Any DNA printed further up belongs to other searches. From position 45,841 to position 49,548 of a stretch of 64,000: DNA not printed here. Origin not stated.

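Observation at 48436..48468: polC lacks the DEDDh proofreading exonuclease domain; the PHP halves are fused directly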

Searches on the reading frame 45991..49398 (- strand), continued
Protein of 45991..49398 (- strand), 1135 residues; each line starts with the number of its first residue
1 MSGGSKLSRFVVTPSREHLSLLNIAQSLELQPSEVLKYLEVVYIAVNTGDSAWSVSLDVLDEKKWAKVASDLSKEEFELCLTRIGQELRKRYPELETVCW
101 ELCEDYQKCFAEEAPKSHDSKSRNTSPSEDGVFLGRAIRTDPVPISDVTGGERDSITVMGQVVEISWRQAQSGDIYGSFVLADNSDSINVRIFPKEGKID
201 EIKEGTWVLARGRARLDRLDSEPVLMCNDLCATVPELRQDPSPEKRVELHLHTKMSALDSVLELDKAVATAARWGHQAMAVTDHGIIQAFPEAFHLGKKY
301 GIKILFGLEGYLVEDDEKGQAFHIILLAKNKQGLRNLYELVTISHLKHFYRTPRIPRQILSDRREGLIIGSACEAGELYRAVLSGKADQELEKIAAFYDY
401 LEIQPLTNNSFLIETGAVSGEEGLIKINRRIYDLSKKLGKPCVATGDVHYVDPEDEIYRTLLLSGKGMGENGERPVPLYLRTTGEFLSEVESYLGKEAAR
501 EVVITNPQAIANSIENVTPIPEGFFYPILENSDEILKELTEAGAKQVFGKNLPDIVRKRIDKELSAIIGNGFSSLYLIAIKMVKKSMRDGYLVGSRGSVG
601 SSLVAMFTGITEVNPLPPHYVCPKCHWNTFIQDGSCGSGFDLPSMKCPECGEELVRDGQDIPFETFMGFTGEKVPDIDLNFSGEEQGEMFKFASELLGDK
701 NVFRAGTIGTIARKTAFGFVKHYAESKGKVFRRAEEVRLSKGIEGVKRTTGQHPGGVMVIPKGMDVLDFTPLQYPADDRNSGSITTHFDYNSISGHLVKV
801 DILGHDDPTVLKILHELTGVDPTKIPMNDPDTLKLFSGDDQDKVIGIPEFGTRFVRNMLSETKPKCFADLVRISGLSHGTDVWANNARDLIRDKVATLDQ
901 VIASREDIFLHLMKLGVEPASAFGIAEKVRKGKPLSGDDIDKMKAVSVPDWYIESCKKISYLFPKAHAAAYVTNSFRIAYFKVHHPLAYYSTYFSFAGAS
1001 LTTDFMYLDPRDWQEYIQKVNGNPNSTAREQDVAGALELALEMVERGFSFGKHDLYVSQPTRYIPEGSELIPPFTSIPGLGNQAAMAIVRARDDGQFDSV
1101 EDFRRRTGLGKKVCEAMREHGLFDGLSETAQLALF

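Call 56: search_protein_families(library=pfam, proteins=[P0132, P0134, P0139, P0155, P0168, P0185, P0219], max_evalue=0.1)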
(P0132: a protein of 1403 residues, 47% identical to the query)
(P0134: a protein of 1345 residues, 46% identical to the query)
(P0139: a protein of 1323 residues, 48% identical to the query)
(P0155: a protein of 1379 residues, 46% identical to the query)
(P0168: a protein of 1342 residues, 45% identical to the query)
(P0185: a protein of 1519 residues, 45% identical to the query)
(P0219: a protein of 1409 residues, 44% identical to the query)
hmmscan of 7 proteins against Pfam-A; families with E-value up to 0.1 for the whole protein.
P0132 (1403 aa): 6 families
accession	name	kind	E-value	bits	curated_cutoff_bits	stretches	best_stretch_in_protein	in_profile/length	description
PF07733.18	DNA_pol3_alpha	-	5.1e-53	180.8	23.9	2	782-968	2-147/260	Bacterial DNA polymerase III alpha NTPase domain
PF02811.25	PHP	-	1e-26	94.6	26.4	1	307-642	1-145/164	PHP domain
PF17657.6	DNA_pol3_finger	-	1.4e-18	67.3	22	1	1056-1199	2-156/166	Bacterial DNA polymerase III alpha subunit finger domain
PF14579.12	HHH_6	-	8.5e-13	48.8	25.6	1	1310-1392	1-86/90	Helix-hairpin-helix motif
PF14480.11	DNA_pol3_a_NI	-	0.023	15.1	22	1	5-52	14-60/72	DNA polymerase III polC-type N-terminus I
PF00210.30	Ferritin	-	0.072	13.5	24.5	0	1165-1204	49-87/142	Ferritin-like domain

P0134 (1345 aa): 7 families
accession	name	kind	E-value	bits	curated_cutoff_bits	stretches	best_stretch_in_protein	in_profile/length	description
PF07733.18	DNA_pol3_alpha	-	6.3e-56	190.3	23.9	2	734-916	2-144/260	Bacterial DNA polymerase III alpha NTPase domain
PF02811.25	PHP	-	5.6e-26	92.3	26.4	1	301-599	1-148/164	PHP domain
PF17657.6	DNA_pol3_finger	-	6.5e-24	84.6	22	1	1007-1153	2-160/166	Bacterial DNA polymerase III alpha subunit finger domain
PF14579.12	HHH_6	-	2.9e-12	47.1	25.6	1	1256-1335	1-83/90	Helix-hairpin-helix motif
PF12836.13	HHH_3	-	0.0014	19.1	27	1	1284-1328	17-62/65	Helix-hairpin-helix motif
PF01336.31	tRNA_anti-codon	-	0.0034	17.7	27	1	205-266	1-56/75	OB-fold nucleic acid binding domain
PF18929.5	DUF5678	-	0.031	14.6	23.2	0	323-352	2-31/49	Family of unknown function (DUF5678)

P0139 (1323 aa): 5 families
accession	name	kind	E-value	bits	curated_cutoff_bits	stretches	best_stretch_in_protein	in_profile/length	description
PF07733.18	DNA_pol3_alpha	-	1.9e-55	188.7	23.9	2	712-893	2-144/260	Bacterial DNA polymerase III alpha NTPase domain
PF02811.25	PHP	-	1.1e-28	101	26.4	1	298-579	1-151/164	PHP domain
PF17657.6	DNA_pol3_finger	-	4.5e-22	78.6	22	1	990-1131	12-159/166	Bacterial DNA polymerase III alpha subunit finger domain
PF01336.31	tRNA_anti-codon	-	2.1e-10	40.8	27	1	199-282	1-74/75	OB-fold nucleic acid binding domain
PF14579.12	HHH_6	-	1.2e-08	35.5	25.6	1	1234-1314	1-84/90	Helix-hairpin-helix motif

P0155 (1379 aa): 6 families
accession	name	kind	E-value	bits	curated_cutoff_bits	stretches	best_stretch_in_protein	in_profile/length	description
PF07733.18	DNA_pol3_alpha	-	1.3e-51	176.2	23.9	2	767-951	2-148/260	Bacterial DNA polymerase III alpha NTPase domain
PF02811.25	PHP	-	1.5e-31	110.4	26.4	1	319-624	1-143/164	PHP domain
PF17657.6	DNA_pol3_finger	-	4.7e-22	78.5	22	1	1052-1192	12-161/166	Bacterial DNA polymerase III alpha subunit finger domain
PF14579.12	HHH_6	-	5.8e-13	49.3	25.6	1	1291-1372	1-85/90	Helix-hairpin-helix motif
PF01336.31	tRNA_anti-codon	-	0.00072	19.9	27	1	224-299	1-70/75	OB-fold nucleic acid binding domain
PF12836.13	HHH_3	-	0.011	16.2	27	1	1319-1362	17-61/65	Helix-hairpin-helix motif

P0168 (1342 aa): 4 families
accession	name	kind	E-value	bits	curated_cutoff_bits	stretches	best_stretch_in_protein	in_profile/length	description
PF07733.18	DNA_pol3_alpha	-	1.1e-56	192.7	23.9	2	732-927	3-160/260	Bacterial DNA polymerase III alpha NTPase domain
PF02811.25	PHP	-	8.9e-32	111.1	26.4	1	268-595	1-148/164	PHP domain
PF17657.6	DNA_pol3_finger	-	1.3e-22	80.4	22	1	1002-1138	2-147/166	Bacterial DNA polymerase III alpha subunit finger domain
PF14579.12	HHH_6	-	1.1e-08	35.6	25.6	1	1256-1333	5-83/90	Helix-hairpin-helix motif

P0185 (1519 aa): 6 families
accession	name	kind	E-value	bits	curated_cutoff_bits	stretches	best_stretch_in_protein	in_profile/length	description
PF07733.18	DNA_pol3_alpha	-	4.7e-52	177.6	23.9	2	889-1075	2-146/260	Bacterial DNA polymerase III alpha NTPase domain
PF02811.25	PHP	-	1.3e-26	94.3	26.4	2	354-448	1-94/164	PHP domain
PF17657.6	DNA_pol3_finger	-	1.5e-19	70.4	22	1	1164-1303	2-150/166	Bacterial DNA polymerase III alpha subunit finger domain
PF14579.12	HHH_6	-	2.3e-11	44.2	25.6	1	1415-1498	1-85/90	Helix-hairpin-helix motif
PF12836.13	HHH_3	-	2.8e-10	40.6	27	1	1443-1488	16-61/65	Helix-hairpin-helix motif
PF03934.19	T2SSK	-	0.041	14.7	24.2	1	1447-1481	16-49/63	Type II secretion system (T2SS), protein K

P0219 (1409 aa): 8 families
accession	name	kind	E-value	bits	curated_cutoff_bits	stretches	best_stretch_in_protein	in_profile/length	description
PF07733.18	DNA_pol3_alpha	-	1.1e-54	186.3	23.9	1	789-1060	2-260/260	Bacterial DNA polymerase III alpha NTPase domain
PF02811.25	PHP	-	1.5e-24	87.7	26.4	1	308-635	1-144/164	PHP domain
PF17657.6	DNA_pol3_finger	-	4.7e-18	65.5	22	1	1074-1207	18-157/166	Bacterial DNA polymerase III alpha subunit finger domain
PF14579.12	HHH_6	-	7.8e-13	48.9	25.6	1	1314-1395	1-84/90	Helix-hairpin-helix motif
PF12836.13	HHH_3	-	5.5e-05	23.6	27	1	1342-1386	16-61/65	Helix-hairpin-helix motif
PF01336.31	tRNA_anti-codon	-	0.00031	21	27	1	214-292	3-75/75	OB-fold nucleic acid binding domain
PF04919.18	DUF655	-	0.046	14.1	22.2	1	1342-1376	118-152/181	Protein of unknown function (DUF655)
PF13742.12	tRNA_anti_2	-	0.05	14.3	27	0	209-289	18-94/95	OB-fold nucleic acid binding domain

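Call 63: list_cluster_members(proteins=[P0243, P0121, P0125, P0046, P0010, P0078, P0223, P0132, P0161, P0070])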
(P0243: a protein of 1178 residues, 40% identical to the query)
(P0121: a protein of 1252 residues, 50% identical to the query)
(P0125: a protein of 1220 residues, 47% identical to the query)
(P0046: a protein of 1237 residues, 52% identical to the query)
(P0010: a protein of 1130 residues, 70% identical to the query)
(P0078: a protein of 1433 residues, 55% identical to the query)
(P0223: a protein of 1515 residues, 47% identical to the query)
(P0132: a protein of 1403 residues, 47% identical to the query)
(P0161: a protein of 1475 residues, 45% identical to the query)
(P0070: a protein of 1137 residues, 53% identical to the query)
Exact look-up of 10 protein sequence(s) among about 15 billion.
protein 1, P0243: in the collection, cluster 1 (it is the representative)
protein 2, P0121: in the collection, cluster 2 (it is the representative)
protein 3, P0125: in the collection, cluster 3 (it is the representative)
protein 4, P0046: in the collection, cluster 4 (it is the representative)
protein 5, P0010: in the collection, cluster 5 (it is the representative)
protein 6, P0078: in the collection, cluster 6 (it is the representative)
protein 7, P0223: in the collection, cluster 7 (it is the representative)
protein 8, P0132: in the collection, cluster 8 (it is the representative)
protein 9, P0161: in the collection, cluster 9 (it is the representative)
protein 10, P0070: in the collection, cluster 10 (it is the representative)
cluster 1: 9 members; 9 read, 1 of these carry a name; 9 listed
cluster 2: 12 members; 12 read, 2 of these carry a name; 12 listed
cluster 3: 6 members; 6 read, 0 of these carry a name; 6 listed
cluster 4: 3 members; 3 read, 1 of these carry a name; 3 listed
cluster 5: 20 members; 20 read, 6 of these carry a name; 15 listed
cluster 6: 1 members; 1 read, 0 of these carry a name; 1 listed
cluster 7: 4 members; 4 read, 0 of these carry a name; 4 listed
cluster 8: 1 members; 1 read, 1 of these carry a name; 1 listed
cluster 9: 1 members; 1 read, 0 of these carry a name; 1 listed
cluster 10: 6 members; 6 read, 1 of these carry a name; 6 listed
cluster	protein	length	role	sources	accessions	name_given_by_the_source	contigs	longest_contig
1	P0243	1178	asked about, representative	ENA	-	-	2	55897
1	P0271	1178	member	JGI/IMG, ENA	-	DNA polymerase III, alpha subunit, gram-positive type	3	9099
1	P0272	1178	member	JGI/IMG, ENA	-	-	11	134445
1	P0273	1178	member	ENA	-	-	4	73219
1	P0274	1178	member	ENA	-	-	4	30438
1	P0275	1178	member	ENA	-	-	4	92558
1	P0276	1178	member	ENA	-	-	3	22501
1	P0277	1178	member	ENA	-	-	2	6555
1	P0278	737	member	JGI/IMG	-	-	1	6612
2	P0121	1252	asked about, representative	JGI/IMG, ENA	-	-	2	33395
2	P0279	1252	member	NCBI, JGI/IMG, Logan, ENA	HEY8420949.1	MAG TPA: PolC-type DNA polymerase III [Thermoclostridium sp.]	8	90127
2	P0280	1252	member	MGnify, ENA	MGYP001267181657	FL=1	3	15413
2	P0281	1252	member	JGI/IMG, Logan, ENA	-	-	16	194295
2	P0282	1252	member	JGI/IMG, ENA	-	-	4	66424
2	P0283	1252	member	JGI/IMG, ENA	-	-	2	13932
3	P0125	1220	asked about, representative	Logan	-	-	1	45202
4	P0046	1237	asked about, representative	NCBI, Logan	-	-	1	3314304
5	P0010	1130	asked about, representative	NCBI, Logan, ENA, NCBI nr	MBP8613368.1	MAG: PolC-type DNA polymerase III [Firmicutes bacterium] | PolC-type DNA polymerase III [Candidatus Fermentithermobacillaceae bacterium]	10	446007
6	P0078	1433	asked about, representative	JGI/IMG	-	-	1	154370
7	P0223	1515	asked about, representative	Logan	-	-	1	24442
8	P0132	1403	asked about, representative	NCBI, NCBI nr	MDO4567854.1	MAG: PolC-type DNA polymerase III [Clostridia bacterium] | PolC-type DNA polymerase III [Clostridia bacterium]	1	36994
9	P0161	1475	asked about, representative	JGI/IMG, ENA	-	-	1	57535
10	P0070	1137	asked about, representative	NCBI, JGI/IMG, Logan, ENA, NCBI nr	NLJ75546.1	MAG: PolC-type DNA polymerase III [Firmicutes bacterium] | DNA polymerase-3 subunit alpha (Gram-positive type) | PolC-type DNA polymerase III [Bacillota bacterium]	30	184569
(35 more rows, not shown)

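Call 66: find_encoding_contigs(protein=P0243, flank=8000, max_places=2)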
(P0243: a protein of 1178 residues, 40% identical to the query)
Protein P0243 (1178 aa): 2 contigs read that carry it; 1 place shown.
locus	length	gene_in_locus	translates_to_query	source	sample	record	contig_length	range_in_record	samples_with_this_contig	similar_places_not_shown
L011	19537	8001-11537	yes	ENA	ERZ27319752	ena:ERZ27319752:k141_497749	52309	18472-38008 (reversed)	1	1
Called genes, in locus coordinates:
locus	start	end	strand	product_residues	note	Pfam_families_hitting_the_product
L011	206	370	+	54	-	-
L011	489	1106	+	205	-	PF00376:MerR, PF12728:HTH_17 (faint), PF13411:MerR_1, PF00239:Resolvase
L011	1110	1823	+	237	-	-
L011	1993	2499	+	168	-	PF07282:Cas12f1-like_TNB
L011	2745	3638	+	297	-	PF00226:DnaJ, PF01556:DnaJ_C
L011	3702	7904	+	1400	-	PF12836:HHH_3 (faint), PF02811:PHP, PF00929:RNase_T, PF16473:Rv2179c-like (weak), PF07733:DNA_pol3_alpha, PF17657:DNA_pol3_finger, PF14579:HHH_6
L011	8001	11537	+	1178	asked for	PF01336:tRNA_anti-codon (weak), PF02811:PHP, PF12836:HHH_3 (faint), PF07733:DNA_pol3_alpha, PF17657:DNA_pol3_finger, PF14579:HHH_6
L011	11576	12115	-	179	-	PF00226:DnaJ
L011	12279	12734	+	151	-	-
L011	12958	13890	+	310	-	-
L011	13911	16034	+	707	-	-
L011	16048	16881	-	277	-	-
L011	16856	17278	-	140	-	-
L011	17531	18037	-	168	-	PF07282:Cas12f1-like_TNB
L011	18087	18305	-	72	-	-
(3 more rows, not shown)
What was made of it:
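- The one exo-less protein with a dead PHP site (P0243) lies next to a full exo-containing polC (call 66). A paralogous exo-less polC does exist in another lineage: P0243, in tandem with an exo-containing polC (call 66).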
